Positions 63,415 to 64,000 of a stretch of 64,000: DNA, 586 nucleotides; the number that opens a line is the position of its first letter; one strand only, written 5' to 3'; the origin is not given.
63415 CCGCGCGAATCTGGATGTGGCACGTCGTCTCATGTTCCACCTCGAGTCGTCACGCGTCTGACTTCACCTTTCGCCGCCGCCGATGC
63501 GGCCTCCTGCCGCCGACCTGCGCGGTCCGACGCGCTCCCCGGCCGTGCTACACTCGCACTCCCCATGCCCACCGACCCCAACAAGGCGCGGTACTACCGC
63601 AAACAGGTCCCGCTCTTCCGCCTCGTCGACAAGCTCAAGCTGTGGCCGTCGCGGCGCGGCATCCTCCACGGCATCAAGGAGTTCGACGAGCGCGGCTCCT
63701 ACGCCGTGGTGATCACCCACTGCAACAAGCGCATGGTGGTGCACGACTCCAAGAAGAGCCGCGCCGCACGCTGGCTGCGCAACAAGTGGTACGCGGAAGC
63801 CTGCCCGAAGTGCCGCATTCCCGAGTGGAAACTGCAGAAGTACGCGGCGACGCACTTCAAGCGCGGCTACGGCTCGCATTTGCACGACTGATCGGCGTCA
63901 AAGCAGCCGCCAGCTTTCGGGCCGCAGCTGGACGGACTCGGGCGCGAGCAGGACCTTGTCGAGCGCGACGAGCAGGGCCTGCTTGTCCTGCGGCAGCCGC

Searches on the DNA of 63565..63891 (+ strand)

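Call 60: build_rna_model(alignment_id=A4, structure=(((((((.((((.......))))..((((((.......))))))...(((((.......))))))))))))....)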
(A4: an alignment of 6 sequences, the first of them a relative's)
Model R1 built from alignment A4 (6 sequences, 75 columns); structure: as given.
model positions 72; base pairs 22; branch points 2; effective number of sequences 1.6; information 0.783 bits per position. Calibrated on 0.2 Mb of random sequence (short: E-values are rough).
structure used (alignment columns):
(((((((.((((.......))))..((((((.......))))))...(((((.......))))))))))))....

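Call 61: search_with_rna_model(model_id=R1, source=window, max_evalue=10, show_alignments=2)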
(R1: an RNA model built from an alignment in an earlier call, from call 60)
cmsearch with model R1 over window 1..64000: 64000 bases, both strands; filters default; matches with E-value up to 10: 2.
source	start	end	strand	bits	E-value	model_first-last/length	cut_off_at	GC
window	61890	61962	+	90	1.5e-21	1-72/72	no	0.67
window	19510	19585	+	24.9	0.00027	1-72/72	no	0.58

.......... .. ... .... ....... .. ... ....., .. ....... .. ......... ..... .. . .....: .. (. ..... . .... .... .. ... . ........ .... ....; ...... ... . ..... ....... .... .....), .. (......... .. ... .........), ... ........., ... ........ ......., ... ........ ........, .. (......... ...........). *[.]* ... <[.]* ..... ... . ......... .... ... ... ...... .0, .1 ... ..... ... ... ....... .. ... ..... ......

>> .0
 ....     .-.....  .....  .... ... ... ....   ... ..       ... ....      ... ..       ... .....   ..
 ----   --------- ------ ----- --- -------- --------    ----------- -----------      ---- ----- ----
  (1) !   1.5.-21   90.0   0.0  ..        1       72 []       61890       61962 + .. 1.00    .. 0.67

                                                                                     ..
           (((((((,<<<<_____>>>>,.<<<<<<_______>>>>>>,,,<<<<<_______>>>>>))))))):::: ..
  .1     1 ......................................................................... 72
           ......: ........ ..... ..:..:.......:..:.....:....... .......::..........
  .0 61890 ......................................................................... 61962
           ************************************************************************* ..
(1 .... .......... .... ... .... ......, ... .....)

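Call 70: search_with_rna_model(model_id=R1, sources=[L001, L002, L003, L004, L005, L006, L007, L008, L009, L010, L011, L012, L013, L016, L018, L021, L023, L024, L025], max_evalue=0.001)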
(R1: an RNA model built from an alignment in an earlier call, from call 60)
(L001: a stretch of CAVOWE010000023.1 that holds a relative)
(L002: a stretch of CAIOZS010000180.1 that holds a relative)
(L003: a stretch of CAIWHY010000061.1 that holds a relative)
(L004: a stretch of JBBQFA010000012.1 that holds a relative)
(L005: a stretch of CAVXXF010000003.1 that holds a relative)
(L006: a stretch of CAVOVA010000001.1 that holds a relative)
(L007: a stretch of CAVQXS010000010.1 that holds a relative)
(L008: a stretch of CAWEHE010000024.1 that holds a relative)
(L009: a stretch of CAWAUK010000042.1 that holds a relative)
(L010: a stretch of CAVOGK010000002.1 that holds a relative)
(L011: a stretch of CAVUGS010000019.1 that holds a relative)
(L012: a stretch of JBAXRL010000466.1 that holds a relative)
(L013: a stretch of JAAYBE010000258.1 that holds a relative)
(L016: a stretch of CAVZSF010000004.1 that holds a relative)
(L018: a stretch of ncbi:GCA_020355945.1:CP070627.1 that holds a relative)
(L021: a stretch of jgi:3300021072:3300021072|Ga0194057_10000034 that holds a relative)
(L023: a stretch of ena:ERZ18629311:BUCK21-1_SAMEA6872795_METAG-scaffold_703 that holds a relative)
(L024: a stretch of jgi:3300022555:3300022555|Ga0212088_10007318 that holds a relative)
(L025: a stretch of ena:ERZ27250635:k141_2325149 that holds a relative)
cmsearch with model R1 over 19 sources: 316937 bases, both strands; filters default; matches with E-value up to 0.001: 17.
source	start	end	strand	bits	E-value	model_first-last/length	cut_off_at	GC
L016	10946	11018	+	90.4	5.7e-21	1-72/72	no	0.63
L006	10846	10918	+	90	7.4e-21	1-72/72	no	0.67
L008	10847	10919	+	90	7.4e-21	1-72/72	no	0.67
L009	10857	10929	+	90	7.4e-21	1-72/72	no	0.67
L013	664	736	+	90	7.4e-21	1-72/72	no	0.67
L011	10873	10945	+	89.4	1.1e-20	1-72/72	no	0.66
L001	11661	11733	+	89.3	1.1e-20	1-72/72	no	0.68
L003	7189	7261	+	89.3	1.1e-20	1-72/72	no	0.68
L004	11628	11700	+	89.3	1.1e-20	1-72/72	no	0.68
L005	10859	10931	+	89.3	1.1e-20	1-72/72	no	0.68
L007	10884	10956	+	89.3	1.1e-20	1-72/72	no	0.68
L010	10846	10918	+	89.3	1.1e-20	1-72/72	no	0.68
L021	8344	8416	+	89.3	1.1e-20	1-72/72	no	0.68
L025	14838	14910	-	89.3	1.1e-20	1-72/72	no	0.68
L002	8070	8142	+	88.7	1.6e-20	1-72/72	no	0.67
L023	15237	15309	-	88.7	1.6e-20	1-72/72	no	0.67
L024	11661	11733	-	88.7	1.6e-20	1-72/72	no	0.67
